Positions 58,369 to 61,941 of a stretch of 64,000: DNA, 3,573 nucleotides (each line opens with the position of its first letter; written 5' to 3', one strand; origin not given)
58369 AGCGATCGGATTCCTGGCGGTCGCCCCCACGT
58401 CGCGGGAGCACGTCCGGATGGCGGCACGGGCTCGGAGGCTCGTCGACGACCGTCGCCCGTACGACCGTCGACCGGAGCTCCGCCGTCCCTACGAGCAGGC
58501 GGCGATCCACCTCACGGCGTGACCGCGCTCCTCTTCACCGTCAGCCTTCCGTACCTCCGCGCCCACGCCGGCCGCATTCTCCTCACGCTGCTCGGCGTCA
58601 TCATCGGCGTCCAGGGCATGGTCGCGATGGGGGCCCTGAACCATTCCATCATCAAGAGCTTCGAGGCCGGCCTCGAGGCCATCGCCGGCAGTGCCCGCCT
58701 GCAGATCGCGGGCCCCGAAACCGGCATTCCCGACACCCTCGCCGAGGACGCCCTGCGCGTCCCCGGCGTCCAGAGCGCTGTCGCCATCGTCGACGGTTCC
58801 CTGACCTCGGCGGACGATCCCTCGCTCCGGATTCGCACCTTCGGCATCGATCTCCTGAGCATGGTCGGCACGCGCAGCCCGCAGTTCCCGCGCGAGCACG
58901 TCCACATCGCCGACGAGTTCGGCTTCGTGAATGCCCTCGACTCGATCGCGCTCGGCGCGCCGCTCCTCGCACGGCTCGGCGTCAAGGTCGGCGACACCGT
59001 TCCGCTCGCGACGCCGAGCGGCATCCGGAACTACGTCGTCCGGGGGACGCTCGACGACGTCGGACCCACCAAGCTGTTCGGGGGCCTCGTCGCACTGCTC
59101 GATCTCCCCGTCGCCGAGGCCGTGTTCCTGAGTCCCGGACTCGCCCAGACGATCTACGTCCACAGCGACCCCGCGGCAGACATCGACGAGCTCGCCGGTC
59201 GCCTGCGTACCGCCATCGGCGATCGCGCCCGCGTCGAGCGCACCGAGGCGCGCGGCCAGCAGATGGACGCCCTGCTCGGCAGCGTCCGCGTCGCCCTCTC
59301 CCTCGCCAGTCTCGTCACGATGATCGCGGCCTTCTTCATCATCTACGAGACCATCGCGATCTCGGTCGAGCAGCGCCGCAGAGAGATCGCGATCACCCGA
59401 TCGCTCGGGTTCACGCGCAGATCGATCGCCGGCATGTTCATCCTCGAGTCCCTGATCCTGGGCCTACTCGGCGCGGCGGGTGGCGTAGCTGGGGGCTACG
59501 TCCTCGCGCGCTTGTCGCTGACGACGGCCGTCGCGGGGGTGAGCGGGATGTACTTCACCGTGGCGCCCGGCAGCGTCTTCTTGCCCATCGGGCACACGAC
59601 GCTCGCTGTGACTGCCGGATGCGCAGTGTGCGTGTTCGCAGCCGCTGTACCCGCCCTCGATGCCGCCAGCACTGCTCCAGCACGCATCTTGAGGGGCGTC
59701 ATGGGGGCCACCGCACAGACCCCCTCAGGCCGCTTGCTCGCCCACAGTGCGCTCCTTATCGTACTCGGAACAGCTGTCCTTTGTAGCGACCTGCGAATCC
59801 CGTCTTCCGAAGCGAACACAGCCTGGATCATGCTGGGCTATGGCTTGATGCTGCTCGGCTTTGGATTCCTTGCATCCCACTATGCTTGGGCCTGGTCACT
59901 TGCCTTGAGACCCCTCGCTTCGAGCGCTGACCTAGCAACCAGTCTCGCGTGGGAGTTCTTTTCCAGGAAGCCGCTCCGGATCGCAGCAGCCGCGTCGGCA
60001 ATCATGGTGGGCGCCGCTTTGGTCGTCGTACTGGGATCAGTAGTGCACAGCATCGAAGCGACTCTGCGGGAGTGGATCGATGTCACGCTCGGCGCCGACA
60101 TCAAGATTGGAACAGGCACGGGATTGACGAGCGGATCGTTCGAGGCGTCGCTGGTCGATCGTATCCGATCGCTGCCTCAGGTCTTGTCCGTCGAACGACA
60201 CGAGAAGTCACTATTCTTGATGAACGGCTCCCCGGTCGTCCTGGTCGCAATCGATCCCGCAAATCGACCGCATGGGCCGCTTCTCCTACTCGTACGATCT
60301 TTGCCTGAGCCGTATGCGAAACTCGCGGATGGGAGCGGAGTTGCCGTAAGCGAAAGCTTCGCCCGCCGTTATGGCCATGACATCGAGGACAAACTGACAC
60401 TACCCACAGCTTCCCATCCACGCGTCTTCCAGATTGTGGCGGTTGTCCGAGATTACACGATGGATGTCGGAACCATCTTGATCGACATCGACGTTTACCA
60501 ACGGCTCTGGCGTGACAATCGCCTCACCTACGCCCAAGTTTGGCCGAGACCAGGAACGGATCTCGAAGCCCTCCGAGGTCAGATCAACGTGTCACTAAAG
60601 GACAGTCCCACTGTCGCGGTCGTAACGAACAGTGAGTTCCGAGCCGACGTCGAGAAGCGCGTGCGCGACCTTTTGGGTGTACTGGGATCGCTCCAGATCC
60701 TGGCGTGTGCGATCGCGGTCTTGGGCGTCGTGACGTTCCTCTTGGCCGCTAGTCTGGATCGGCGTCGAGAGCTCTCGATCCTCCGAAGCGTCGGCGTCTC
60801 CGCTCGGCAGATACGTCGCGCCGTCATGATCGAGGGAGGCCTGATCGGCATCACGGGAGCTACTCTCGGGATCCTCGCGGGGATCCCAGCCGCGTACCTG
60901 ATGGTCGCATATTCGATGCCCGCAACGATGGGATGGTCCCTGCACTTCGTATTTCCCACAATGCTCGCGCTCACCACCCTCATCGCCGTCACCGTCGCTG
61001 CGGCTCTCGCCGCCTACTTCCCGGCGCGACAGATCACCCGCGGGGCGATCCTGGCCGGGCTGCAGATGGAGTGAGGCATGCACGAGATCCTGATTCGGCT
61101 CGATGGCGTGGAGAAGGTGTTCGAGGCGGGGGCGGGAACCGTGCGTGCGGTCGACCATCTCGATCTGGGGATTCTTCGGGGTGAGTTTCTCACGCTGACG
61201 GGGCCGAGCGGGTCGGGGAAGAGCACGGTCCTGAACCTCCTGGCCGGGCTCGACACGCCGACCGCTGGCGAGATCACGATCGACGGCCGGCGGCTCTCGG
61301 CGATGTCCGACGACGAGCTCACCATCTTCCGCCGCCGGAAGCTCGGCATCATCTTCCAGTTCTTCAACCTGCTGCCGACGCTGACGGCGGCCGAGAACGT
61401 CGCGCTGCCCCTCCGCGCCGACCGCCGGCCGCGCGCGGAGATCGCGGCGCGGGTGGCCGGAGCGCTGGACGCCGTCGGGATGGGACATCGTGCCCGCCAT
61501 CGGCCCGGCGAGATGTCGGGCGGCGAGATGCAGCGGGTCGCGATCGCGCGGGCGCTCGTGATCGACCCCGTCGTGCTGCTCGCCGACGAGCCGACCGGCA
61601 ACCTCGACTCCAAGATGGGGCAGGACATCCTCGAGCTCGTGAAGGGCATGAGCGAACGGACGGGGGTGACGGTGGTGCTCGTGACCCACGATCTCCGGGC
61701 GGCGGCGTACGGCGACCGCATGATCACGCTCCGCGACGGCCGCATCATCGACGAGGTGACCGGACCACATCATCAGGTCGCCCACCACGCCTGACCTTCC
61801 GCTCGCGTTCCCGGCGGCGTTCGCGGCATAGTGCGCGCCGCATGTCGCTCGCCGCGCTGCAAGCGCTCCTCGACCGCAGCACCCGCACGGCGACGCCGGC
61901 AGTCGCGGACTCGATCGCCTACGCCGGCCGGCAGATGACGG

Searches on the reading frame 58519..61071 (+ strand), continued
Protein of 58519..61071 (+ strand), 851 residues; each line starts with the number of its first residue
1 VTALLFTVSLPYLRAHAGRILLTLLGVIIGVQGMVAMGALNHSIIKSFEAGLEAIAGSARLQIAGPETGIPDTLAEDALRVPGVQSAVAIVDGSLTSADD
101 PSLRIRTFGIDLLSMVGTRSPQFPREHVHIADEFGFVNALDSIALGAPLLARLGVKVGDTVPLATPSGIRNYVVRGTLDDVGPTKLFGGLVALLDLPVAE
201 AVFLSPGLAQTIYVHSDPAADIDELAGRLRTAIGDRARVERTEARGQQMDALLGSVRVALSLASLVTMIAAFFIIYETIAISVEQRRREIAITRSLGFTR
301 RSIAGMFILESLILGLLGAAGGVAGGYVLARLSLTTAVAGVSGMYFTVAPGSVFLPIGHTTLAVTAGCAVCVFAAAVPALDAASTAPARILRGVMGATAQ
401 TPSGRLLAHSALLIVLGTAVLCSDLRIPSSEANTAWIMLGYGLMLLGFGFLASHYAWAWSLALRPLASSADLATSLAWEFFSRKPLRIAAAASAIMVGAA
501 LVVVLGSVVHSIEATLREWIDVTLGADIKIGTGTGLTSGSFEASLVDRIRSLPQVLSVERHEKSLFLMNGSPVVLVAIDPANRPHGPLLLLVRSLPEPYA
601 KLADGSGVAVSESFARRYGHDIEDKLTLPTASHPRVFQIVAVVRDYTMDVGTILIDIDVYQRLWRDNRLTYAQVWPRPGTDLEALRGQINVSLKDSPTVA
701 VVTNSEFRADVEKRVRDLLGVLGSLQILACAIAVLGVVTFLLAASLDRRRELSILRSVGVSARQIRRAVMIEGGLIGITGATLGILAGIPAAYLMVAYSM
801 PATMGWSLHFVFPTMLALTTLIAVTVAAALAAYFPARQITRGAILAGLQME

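Call 62: predict_structure(alignment_id=A1)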
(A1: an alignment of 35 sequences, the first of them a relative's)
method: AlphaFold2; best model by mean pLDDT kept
length: 851 residues; sequences in the alignment: 35
mean_pLDDT: 77.3   pTM: 0.71
mean pLDDT of the five models: 77.3, 74.9, 73.8, 72.4, 69.6
residues with pLDDT >= 90: 43; 70-90: 633; 50-70: 144; < 50: 31
segments of 3 or more residues with pLDDT < 50: 53-58, 116-118, 244-246, 343-348, 395-398, 534-537, 847-851
pLDDT, mean of each block of 10 residues (from residue 1): 61 69 78 78 65 50 71 81 75 78 78 56 68 78 86 84 81 85 65 83 76 71 79 77 52 64 74 75 75 80 82 87 84 69 49 72 84 81 77 54 83 92 74 81 87 88 80 86 79 84 87 83 78 58 84 88 76 82 78 87 89 81 87 88 73 88 87 86 84 76 72 70 74 71 66 80 88 89 91 87 76 89 89 79 54 36
secondary structure, 60 per line:
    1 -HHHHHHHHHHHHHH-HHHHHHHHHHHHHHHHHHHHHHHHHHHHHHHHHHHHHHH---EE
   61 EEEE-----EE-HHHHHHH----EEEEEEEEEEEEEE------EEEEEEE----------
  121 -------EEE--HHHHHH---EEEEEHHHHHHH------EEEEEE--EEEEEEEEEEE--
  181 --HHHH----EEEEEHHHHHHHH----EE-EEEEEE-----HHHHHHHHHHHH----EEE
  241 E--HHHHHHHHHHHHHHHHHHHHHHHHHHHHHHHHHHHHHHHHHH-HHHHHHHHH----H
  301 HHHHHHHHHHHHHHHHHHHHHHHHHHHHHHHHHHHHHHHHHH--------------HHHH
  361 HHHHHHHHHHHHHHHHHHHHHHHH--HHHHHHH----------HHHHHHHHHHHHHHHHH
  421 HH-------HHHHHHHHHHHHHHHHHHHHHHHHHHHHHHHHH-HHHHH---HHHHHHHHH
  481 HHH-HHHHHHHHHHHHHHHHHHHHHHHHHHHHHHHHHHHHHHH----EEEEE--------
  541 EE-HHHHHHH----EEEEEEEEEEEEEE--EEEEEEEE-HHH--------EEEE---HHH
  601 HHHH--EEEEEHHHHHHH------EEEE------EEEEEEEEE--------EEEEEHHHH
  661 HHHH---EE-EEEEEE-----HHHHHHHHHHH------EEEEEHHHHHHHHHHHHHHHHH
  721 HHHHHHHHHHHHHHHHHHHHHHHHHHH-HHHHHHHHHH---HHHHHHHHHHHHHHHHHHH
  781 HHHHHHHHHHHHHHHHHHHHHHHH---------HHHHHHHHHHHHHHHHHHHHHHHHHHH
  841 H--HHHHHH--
elements in order (helices of 4 or more, strands of 3 or more residues): H2-15 H17-55 E59-64 H73-79 E84-97 E104-110 E128-130 H133-138 E142-146 H147-153 E160-165 E168-178 H183-186 E191-195 H196-203 E211-216 H222-233 E238-241 H244-285 H287-295 H300-342 H357-384 H387-393 H404-422 H430-462 H464-468 H472-483 H485-523 E528-532 H544-550 E555-568 E571-578 E591-594 H598-604 E607-611 H612-618 E625-628 E635-643 E652-656 H657-664 E671-676 H682-692 E699-703 H704-747 H749-758 H762-804 H814-841 H844-849
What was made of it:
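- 60037..60696 (+): Second MacB-like periplasmic core domain (aa 507-726), between TM7 and TM8. This is the least conserved core of the cassette. Secondary structure of the model (call 62).
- On YbbP-type fused permease: AlphaFold secondary structure (call 62).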

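Call 64: fold_search(model_id=the predicted structure, library=pdb)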
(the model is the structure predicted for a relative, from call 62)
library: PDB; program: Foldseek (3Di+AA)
matches with E <= 10: 293; with E <= 0.001: 73
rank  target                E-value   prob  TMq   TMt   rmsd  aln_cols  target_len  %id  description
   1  9ge6_A                1.3e-22  1.00  0.63  0.67   8.0       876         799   14  Structure of E. coli YbbAP (released 2025-05-28)
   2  9ge7_A                3.4e-22  1.00  0.58  0.61   9.1       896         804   14  Structure of E. coli YbbAP with bound ATP analogue (released 2025-05-28)
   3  9rlc_E                2.8e-14  1.00  0.36  0.67   5.0       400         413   20  LolCDE complex with Lpp lipoprotein (released 2026-01-21)
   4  9rld_E                5.4e-14  1.00  0.36  0.69   4.7       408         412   20  LolCDE complex with Lpp lipoprotein (released 2026-01-21)
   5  9rld_C                2.0e-13  1.00  0.29  0.54   7.5       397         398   20  LolCDE complex with Lpp lipoprotein (released 2026-01-21)
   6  8s5g_A                2.7e-13  1.00  0.35  0.44  16.2       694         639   12  BceABS nucleotide-free state (released 2025-09-03)
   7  8g3a_A                4.3e-13  1.00  0.35  0.43  17.1       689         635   11  BceAB-S nucleotide free TM state 1 (released 2023-06-21)
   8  9xro_E                4.9e-13  1.00  0.34  0.69   5.3       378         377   20  LolCDE in complex with SMT-738_3 (released 2026-03-18)
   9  9rli_E                2.2e-12  1.00  0.33  0.64   5.7       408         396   20  LolCDEdelta(235-252) complex with Pal lipoprotein (released 2026-01-21)
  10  5gko_A                4.3e-12  1.00  0.34  0.42   6.5       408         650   16  Crystal structure of tripartite-type ABC transporter, MacB from Acinetobacter baumannii (released 2017-11-15)
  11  7arh_E                4.5e-12  1.00  0.34  0.64   5.8       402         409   20  LolCDE in complex with lipoprotein (released 2021-04-07)
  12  7tcg_A                5.6e-12  1.00  0.35  0.44  16.8       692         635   12  BceAB nucleotide-free conformation (released 2022-04-06)
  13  8g4c_A                1.0e-11  1.00  0.33  0.42  18.0       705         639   11  BceABS ATPgS high res TM (released 2023-06-21)
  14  7tch_A                1.4e-11  1.00  0.41  0.51  15.8       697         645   12  BceAB E169Q variant ATP-bound conformation (released 2022-04-06)
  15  7mdx_A                3.1e-11  1.00  0.31  0.58   7.4       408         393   20  LolCDE nucleotide-free (released 2021-08-11)
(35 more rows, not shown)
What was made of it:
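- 58519..61074 (+): YbbP-type fused double-module FtsX/MacB permease. 851 aa, 10 TM helices arranged 4+2+4, with two MacB-like periplasmic core domains. The AlphaFold model (pLDDT 77, pTM 0.71; call 62) best matches E. coli YbbP 9ge6_A over its full length, TM-score 0.63/0.67 (call 64).
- On YbbP-type fused permease: Best Foldseek hit is 9ge6_A over its full length (call 64).
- Closest known: BceAB-type antimicrobial-peptide resistance transporters. Different: The structural match is poor (TM-score 0.35-0.44, rmsd 16-18 A; call 64).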

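Call 73: find_encoding_contigs(protein=P0021, flank=3000, max_places=1)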
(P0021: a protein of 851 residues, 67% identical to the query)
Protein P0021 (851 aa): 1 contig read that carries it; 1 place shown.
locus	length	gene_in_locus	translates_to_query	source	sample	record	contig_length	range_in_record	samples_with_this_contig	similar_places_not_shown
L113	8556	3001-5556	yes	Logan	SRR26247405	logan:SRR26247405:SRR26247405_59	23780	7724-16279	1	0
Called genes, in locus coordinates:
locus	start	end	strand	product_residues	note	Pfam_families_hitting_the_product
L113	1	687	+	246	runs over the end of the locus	-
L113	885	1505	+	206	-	PF03551:PadR, PF10400:Vir_act_alpha_C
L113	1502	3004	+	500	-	PF00348:polyprenyl_synt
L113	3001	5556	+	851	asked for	PF12704:MacB_PCD, PF02687:FtsX, PF12704:MacB_PCD, PF02687:FtsX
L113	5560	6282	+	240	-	PF13481:AAA_25, PF00005:ABC_tran, PF13401:AAA_22 (weak), PF13304:AAA_21 (faint)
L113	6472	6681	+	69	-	-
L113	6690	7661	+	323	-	PF13493:DUF4118, PF08448:PAS_4 (faint), PF00989:PAS (weak), PF13426:PAS_9 (weak)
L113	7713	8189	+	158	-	PF01243:PNPOx_N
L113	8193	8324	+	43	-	-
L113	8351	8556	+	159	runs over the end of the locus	-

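Call 74: find_encoding_contigs(protein=P0020, flank=3000, max_places=1)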
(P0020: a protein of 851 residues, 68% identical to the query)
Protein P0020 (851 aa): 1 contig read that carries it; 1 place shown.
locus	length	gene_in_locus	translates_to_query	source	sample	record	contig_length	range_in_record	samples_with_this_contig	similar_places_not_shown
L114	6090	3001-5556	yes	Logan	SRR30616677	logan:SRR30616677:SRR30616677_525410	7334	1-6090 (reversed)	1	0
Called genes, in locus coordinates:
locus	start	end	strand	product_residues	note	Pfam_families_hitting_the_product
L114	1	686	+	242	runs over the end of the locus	-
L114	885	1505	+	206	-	PF03551:PadR, PF10400:Vir_act_alpha_C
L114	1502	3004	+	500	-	PF00348:polyprenyl_synt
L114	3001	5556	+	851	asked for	PF12704:MacB_PCD, PF02687:FtsX, PF12704:MacB_PCD (weak), PF02687:FtsX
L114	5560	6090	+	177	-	?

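Call 75: find_encoding_contigs(protein=P0013, flank=3000, max_places=1)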
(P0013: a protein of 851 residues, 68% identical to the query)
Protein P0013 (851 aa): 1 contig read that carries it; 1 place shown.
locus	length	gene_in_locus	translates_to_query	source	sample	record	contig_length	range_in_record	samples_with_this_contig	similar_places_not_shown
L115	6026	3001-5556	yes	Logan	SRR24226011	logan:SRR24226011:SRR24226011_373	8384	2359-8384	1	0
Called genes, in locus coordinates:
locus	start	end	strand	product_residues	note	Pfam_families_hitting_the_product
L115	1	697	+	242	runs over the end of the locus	-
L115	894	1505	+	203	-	PF03551:PadR, PF10400:Vir_act_alpha_C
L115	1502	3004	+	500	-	PF00348:polyprenyl_synt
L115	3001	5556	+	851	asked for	PF12704:MacB_PCD, PF02687:FtsX, PF12704:MacB_PCD, PF02687:FtsX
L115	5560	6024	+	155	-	?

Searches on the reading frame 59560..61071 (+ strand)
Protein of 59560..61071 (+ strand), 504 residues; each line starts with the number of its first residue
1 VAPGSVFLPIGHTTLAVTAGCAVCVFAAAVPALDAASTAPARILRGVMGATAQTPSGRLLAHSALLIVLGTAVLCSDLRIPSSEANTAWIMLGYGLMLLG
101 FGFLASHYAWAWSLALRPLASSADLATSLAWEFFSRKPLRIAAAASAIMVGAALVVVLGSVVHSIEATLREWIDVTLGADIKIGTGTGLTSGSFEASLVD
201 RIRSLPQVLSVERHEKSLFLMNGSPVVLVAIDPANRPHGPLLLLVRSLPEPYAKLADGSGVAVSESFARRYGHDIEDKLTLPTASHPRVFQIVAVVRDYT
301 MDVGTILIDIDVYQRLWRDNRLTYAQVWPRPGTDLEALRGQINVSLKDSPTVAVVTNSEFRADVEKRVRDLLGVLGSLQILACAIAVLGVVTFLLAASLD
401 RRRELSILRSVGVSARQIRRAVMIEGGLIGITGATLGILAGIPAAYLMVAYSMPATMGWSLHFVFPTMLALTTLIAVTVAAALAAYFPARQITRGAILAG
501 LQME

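Call 30: search_protein_families(library=pfam, proteins=[window:59560-61071:+], max_evalue=0.01)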
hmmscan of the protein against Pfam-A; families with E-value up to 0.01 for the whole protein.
window:59560-61071:+ (504 aa): 2 families
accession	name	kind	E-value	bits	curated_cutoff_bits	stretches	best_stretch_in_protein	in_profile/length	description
PF02687.27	FtsX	-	2.3e-15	57.1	25.5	1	380-494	5-117/120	FtsX-like permease C-terminal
PF12704.14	MacB_PCD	-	1.2e-11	45.7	27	1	143-342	3-204/207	MacB-like periplasmic core domain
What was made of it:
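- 60037..60696 (+): Pfam MacB_PCD in the C-terminal half (call 30).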

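Call 46: find_homologous_proteins(query=window:59605-60933:+, max_evalue=1e-20)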
Query window:59605-60933:+ (443 aa): 16 proteins with E <= 1e-20 among 8000 candidates.
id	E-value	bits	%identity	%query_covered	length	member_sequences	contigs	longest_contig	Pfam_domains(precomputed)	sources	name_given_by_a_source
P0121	7.4e-131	455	53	91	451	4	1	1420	PF02687.28,PF12704.15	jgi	jgi:putative ABC transport system permease protein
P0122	1.3e-123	431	62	74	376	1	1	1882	PF02687.28,PF12704.15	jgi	jgi:putative ABC transport system permease protein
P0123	2.2e-108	381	58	72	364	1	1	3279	PF02687.28,PF12704.15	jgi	jgi:putative ABC transport system permease protein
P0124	1.2e-95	339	52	75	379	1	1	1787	PF02687.28,PF12704.15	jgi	jgi:putative ABC transport system permease protein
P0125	1.9e-88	315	69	49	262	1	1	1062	PF02687.28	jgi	jgi:putative ABC transport system permease protein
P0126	3.3e-34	136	30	70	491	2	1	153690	PF02687.28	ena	-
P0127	6.1e-31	126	29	79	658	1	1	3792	PF02687.28,PF12704.15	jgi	jgi:putative ABC transport system permease protein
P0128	1.3e-30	125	28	94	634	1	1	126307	PF02687.28,PF12704.15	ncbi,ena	-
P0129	1.3e-29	121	30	80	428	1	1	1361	PF02687.28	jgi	jgi:putative ABC transport system permease protein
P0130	2.1e-25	107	28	79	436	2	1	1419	PF02687.28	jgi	jgi:putative ABC transport system permease protein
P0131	3.4e-24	103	28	76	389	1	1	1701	PF02687.28,PF12704.15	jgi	jgi:putative ABC transport system permease protein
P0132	1.6e-23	101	28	71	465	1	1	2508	PF02687.28,PF12704.15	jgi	-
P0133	1.4e-22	98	28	68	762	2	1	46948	PF02687.28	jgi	jgi:putative ABC transport system permease protein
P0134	1.7e-22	98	29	66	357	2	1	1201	PF02687.28,PF12704.15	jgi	jgi:putative ABC transport system permease protein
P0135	2.0e-22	98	29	66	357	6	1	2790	PF02687.28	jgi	jgi:putative ABC transport system permease protein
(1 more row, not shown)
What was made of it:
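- The true donor is unsampled (call 46).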

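Call 80: search_dna_similar(query=window:59605-60933:+, collection=plasmids, mode=protein, max_rows=8)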
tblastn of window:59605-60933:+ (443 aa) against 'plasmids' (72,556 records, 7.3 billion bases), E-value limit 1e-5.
Records with a match: 21; places in all: 22; records where one place covers at least 80% of the query: 0.
Best place of each record, by identity: <60% 21.
By first word of the organism name: Caballeronia 8; Streptomyces 7; Burkholderia 3; Rhodoferax 1; Nocardia 1; Embleya 1.
By predicted mobility (MOB-suite, as given by PLSDB): non-mobilizable 18; mobilizable 3.
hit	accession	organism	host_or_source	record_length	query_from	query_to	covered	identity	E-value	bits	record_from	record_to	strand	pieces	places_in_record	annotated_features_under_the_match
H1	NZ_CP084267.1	Caballeronia sp. Lep1P3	Leptoglossus zonatus,Cell culture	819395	156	403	56%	27.5%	2e-9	68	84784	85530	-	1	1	FtsX-like permease family protein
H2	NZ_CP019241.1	Rhodoferax antarcticus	Whole organism,environment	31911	156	410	58%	25.9%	2e-6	58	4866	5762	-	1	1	FtsX-like permease family protein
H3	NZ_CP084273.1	Caballeronia grimmiae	Leptoglossus zonatus,Cell culture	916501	156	403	56%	26.6%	7e-10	69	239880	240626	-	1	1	FtsX-like permease family protein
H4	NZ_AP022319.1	Burkholderia sp. THE68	Togo hemipterus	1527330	153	403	57%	26.1%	2e-7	62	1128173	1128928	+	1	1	none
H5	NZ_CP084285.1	Caballeronia zhejiangensis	Anasa tristis,Cell culture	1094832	153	403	57%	26.1%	4e-7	61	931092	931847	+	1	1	none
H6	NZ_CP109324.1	Streptomyces sp. NBC_01592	-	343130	158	410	57%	25.7%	6e-6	57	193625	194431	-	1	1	FtsX-like permease family protein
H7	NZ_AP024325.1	Caballeronia sp. NK8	-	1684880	153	403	57%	25.5%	6e-7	60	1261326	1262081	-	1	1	none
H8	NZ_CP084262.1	Caballeronia sp. SL2Y3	Jalysus wickhami,Cell culture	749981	156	403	56%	25.2%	3e-9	67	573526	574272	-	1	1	FtsX-like permease family protein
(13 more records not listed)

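Call 81: search_dna_similar(query=window:59605-60933:+, collection=phages, mode=protein, max_rows=5)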
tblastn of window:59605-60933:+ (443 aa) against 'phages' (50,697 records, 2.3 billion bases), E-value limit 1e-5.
Records with a match: 1; places in all: 1; records where one place covers at least 80% of the query: 0.
Best place of each record, by identity: <60% 1.
By first word of the organism name: Bacteriophage 1.
By host as written in the record: - 1.
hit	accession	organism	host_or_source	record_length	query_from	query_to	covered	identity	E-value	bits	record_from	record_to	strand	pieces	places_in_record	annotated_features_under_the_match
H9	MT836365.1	Bacteriophage sp.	human fecal samples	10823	179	410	52%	26.4%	1e-9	67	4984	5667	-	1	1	record has no annotation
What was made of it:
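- On Horizontally acquired island from a low-GC donor: There are no close plasmid or phage hits (calls 80, 81).
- There are no close hits on plasmids or phages (27.5% identity or less; calls 80, 81).
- Tried and rejected: Mobile-element origin. tblastn against plasmids and phages gave only hits at 27.5% identity or less (calls 80, 81).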

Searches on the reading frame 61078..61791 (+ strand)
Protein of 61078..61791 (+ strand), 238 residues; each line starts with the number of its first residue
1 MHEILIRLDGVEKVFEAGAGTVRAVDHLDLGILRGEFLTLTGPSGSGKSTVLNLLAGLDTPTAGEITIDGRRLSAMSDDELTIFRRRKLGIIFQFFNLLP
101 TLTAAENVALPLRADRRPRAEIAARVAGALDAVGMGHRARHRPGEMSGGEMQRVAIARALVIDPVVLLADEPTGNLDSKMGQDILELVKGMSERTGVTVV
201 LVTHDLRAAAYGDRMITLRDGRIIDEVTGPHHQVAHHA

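Call 6: search_protein_families(library=pfam, proteins=[window:61078-61791:+])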
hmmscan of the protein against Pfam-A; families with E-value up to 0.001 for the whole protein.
window:61078-61791:+ (238 aa): 6 families
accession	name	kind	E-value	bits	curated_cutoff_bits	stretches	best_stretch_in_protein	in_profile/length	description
PF00005.33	ABC_tran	-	1.6e-34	119.9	25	1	26-173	2-136/137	ABC transporter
PF13481.12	AAA_25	-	5.5e-08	33.1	27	1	20-204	17-189/195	AAA domain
PF13401.12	AAA_22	-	1.7e-06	28.8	27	1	36-203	6-122/130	AAA domain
PF13304.12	AAA_21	-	2.6e-06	28.2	27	0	39-58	3-22/304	AAA domain, putative AbiEii toxin, Type IV TA system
PF13191.12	AAA_16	-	0.00045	21.2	32.6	1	34-172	23-104/167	AAA ATPase domain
PF03193.22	RsgA_GTPase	-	0.00096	19.5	30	0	32-66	103-137/174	RsgA GTPase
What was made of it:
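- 61078..61794 (+): ABC ATPase partner (LolD/FtsE/MacB-like). It is conserved and phylogenetically congruent with segment A. PF00005, E=1.6e-34 (call 6).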

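Call 28: search_protein_families(library=ncbifam, proteins=[window:61078-61791:+], max_evalue=0.00001)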
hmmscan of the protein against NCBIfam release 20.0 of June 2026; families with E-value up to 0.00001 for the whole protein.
window:61078-61791:+ (238 aa): 186 families (the best 25 are shown)
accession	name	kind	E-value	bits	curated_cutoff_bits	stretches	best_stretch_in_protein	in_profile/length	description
TIGR02211.1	LolD_lipo_ex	equivalog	2e-66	223.7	307.75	1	5-224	1-220/221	lipoprotein-releasing ABC transporter ATP-binding protein LolD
TIGR02673.1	FtsE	equivalog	4.8e-65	219.2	264.85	1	6-222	2-214/214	cell division ATP-binding protein FtsE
NF008639.0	PRK11629.1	equivalog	6.4e-65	218.8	360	1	2-228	3-229/234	lipoprotein-releasing ABC transporter ATP-binding protein LolD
NF038007.1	ABC_ATP_DarD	equivalog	4e-62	209.5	375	1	6-223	2-218/218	darobactin export ABC transporter ATP-binding protein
NF040933.2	ABC_arch_GlcV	equivalog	1.5e-56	191.8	450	1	6-223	3-220/357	glucose ABC transporter ATP-binding protein GlcV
TIGR02982.1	heterocyst_DevA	subfamily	4.4e-56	189.9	295.8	1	6-223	2-219/220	ABC exporter ATP-binding subunit, DevA family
NF006987.0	PRK09452.1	equivalog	1.7e-55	188.3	482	1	3-226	15-229/378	spermidine/putrescine ABC transporter ATP-binding protein PotA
NF007826.0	PRK10535.1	equivalog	2.9e-55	187.7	966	1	5-230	4-228/648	macrolide ABC transporter ATP-binding protein/permease MacB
TIGR03265.1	PhnT2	equivalog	1.6e-53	182.2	457.7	1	8-226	7-216/353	putative 2-aminoethylphosphonate ABC transporter ATP-binding protein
NF007879.0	PRK10584.1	equivalog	7.1e-53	179.7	336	1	10-226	11-227/228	putative ABC transporter ATP-binding protein YbbA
TIGR01187.1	potA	subfamily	1.1e-52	179.2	355.6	1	40-225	1-181/325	polyamine ABC transporter ATP-binding protein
TIGR02314.1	ABC_MetN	equivalog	2e-52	178.3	499.7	1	5-226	1-222/343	methionine ABC transporter ATP-binding protein MetN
TIGR03608.1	L_ocin_972_ABC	subfamily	4.8e-51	173.1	254.85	1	23-218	12-206/206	putative bacteriocin export ABC transporter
TIGR03258.1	PhnT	equivalog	1.2e-48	166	499.15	1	24-226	23-221/359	2-aminoethylphosphonate ABC transport system ATP-binding subunit PhnT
TIGR00968.1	3a0106s01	subfamily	1.2e-48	165.8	342.75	1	20-225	11-211/237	sulfate ABC transporter ATP-binding protein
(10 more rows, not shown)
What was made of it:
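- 61078..61794 (+): LolD and FtsE models score 219-224 bits, below their cut-offs (call 28).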
